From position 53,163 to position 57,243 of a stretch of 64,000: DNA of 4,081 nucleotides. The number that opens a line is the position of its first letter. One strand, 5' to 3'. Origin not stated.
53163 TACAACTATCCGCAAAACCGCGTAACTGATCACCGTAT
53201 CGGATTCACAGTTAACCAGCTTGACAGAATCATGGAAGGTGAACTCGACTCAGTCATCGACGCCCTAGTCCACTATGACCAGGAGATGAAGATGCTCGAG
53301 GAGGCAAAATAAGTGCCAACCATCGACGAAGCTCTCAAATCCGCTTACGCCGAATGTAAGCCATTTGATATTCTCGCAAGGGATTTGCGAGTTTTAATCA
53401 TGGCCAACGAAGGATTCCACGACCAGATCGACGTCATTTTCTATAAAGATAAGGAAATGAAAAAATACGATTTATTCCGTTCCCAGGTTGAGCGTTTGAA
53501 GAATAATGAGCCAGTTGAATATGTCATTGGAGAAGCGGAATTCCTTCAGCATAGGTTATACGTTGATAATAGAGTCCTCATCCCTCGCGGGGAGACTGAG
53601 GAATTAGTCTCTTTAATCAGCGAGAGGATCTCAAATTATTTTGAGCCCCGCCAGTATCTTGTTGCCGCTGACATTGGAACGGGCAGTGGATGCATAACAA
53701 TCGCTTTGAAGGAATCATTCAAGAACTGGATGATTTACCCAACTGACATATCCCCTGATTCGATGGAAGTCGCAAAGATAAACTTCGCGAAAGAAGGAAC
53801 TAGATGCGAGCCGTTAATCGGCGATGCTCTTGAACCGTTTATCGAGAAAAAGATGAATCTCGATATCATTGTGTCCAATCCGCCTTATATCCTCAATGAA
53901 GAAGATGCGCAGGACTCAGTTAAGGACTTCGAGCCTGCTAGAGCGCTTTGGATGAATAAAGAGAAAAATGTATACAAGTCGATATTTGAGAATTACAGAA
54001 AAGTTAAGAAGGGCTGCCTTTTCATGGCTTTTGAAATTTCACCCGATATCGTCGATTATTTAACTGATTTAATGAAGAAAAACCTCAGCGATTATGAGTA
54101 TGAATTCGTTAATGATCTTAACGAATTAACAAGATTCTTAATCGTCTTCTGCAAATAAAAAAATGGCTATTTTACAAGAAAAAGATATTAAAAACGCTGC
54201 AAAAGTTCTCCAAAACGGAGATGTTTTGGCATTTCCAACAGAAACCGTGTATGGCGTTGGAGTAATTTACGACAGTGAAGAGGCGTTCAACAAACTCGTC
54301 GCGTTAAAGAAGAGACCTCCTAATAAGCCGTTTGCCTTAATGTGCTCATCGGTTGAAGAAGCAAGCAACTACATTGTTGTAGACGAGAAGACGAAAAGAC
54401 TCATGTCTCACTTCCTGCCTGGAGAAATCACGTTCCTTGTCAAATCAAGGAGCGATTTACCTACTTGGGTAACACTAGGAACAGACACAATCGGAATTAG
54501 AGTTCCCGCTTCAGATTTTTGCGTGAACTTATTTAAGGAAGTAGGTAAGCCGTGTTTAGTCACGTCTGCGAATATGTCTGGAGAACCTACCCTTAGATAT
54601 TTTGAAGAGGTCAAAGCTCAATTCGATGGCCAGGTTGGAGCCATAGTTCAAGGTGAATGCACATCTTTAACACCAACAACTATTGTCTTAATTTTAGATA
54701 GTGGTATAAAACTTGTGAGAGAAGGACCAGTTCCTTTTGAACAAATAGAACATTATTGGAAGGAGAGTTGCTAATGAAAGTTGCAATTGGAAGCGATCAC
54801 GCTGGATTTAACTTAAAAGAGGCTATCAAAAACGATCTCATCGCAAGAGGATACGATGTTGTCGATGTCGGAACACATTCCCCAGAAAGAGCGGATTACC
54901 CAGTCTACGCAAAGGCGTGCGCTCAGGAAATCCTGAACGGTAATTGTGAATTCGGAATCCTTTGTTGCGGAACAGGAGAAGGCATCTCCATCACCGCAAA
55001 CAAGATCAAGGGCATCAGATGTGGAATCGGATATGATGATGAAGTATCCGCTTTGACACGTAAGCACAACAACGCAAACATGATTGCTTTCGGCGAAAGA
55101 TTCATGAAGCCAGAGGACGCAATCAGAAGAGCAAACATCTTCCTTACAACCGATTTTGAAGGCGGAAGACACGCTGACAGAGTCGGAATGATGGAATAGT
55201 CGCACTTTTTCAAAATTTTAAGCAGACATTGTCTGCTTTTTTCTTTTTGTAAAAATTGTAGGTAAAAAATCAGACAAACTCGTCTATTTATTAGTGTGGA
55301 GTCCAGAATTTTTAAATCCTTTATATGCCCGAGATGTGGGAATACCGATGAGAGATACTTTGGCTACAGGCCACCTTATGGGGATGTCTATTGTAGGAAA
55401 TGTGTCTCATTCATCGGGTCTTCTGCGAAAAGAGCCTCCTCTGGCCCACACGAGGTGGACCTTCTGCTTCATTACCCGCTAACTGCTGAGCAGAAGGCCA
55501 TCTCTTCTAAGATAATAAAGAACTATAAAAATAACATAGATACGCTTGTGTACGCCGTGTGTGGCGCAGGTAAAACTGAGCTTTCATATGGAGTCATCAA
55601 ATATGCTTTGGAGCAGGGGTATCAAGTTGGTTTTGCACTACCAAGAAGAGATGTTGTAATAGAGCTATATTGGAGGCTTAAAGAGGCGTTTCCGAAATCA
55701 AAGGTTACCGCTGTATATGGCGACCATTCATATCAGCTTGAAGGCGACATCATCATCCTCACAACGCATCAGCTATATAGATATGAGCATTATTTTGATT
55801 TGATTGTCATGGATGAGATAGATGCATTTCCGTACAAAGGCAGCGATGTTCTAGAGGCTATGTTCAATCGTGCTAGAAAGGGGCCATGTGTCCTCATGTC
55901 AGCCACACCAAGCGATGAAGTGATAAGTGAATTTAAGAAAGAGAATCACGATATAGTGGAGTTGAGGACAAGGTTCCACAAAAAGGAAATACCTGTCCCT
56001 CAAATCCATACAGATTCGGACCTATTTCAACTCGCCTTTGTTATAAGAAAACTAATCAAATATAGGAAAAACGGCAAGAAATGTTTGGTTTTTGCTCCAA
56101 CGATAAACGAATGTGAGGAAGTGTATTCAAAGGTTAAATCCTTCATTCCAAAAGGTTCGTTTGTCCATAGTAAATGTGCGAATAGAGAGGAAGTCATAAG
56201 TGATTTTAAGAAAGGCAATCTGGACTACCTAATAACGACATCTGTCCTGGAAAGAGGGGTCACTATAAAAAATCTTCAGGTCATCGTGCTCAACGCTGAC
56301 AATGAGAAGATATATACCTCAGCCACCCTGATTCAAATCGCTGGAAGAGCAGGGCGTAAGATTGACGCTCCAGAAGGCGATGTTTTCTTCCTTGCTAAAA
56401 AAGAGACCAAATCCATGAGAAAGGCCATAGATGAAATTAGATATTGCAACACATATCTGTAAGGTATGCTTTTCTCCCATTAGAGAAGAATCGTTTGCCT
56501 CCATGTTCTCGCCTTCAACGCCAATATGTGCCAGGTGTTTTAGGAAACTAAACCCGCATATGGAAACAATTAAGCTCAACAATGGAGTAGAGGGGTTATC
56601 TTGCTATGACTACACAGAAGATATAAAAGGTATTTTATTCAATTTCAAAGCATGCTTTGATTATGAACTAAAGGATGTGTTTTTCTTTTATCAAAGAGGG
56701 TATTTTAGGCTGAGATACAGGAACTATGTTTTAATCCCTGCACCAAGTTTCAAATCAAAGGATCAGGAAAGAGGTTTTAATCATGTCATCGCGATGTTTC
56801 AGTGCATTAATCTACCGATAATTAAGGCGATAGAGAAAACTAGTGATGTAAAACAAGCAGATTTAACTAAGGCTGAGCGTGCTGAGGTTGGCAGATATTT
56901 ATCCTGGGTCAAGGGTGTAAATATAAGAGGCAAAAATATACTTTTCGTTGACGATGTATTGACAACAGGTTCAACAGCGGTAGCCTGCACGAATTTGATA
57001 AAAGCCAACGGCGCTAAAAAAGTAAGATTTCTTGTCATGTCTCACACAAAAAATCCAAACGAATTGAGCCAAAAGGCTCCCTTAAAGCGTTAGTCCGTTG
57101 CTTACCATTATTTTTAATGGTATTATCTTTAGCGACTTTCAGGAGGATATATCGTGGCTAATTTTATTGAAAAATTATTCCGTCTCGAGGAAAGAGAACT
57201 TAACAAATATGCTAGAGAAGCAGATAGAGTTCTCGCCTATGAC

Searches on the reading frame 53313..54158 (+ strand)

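Call 20: search_protein_families(library=pfam, proteins=[window:53313-54158:+], max_evalue=0.001)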
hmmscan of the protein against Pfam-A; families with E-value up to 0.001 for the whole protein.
window:53313-54158:+ (281 aa): 10 families
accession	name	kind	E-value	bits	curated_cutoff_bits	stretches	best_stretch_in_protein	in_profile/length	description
PF05175.20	MTS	-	7.5e-10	39.1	23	1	118-201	35-117/170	Methyltransferase small domain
PF13649.12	Methyltransf_25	-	2.8e-08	34.8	27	1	119-203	2-86/97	Methyltransferase domain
PF13847.12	Methyltransf_31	-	3.7e-06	27.1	27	1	119-203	8-93/145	Methyltransferase domain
PF08242.18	Methyltransf_12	-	1.6e-05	26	30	1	120-189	2-72/98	Methyltransferase domain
PF02384.22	N6_Mtase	-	2.3e-05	24.3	20.4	1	100-209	36-153/311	N-6 DNA Methylase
PF05971.18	Methyltransf_10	-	0.00013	21.9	23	1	115-203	103-198/299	RNA methyltransferase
PF07669.17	Eco57I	-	0.00017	22.1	25.3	1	177-244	68-135/171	Eco57I restriction-modification methylase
PF08241.18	Methyltransf_11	-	0.00021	22.3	21.2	0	120-188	2-66/95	Methyltransferase domain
PF06325.19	PrmA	-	0.00024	21.1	22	1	118-189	165-233/296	Ribosomal protein L11 methyltransferase (PrmA)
PF17827.6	PrmC_N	-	0.0008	20.4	23.4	0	23-73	20-71/71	PrmC N-terminal domain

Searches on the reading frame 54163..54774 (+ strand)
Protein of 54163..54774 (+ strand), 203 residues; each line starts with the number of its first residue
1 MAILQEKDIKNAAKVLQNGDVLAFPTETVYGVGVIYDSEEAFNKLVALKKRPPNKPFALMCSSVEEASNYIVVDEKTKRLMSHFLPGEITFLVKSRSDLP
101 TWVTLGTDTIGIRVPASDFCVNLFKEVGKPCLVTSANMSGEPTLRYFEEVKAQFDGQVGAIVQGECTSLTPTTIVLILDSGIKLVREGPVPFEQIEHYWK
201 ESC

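Call 20: search_protein_families(library=pfam, proteins=[window:54163-54774:+], max_evalue=0.001)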
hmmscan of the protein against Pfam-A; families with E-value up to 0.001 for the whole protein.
window:54163-54774:+ (203 aa): 1 family
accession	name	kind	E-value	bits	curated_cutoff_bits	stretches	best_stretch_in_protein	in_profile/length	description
PF01300.24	Sua5_yciO_yrdC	-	1.8e-51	174.6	25.1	1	15-188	2-178/178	Telomere recombination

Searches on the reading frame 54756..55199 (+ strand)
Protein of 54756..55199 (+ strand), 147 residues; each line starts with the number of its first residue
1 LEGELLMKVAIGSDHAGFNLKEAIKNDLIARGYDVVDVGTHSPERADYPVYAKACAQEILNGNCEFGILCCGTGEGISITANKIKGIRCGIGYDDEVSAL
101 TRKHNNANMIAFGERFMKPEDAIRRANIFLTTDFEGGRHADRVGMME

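Call 20: search_protein_families(library=pfam, proteins=[window:54756-55199:+], max_evalue=0.001)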
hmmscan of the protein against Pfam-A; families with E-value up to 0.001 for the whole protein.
window:54756-55199:+ (147 aa): 1 family
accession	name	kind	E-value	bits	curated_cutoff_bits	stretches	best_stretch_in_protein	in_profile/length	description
PF02502.23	LacAB_rpiB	-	2.3e-51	173.8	24.7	1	9-145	1-137/138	Ribose/Galactose Isomerase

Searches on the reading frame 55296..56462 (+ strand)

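Call 20: search_protein_families(library=pfam, proteins=[window:55296-56462:+], max_evalue=0.001)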
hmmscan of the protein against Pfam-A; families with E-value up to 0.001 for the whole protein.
window:55296-56462:+ (388 aa): 3 families
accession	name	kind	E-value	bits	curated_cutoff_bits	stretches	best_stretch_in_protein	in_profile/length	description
PF00270.35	DEAD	-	3.7e-17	63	26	1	69-209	3-163/167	DEAD/DEAH box helicase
PF00271.37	Helicase_C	-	5.1e-17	62.5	23.5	1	251-354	7-108/110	Helicase conserved C-terminal domain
PF04851.21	ResIII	-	1.5e-12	48.2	22.5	1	61-206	3-163/164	Type III restriction enzyme, res subunit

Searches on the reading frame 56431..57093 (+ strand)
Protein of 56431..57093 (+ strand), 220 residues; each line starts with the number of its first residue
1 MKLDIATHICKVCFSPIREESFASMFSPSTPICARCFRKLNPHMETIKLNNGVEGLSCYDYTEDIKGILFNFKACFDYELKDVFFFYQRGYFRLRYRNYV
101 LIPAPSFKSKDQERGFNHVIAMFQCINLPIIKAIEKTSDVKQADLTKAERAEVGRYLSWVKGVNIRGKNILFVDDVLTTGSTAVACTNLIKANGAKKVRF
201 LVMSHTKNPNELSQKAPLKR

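Call 20: search_protein_families(library=pfam, proteins=[window:56431-57093:+], max_evalue=0.001)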
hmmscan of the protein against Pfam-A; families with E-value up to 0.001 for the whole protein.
window:56431-57093:+ (220 aa): 1 family
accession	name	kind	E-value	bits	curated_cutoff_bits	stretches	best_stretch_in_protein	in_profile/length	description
PF00156.33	Pribosyltran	-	2.2e-06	27.5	26.3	1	161-203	81-123/158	Phosphoribosyl transferase domain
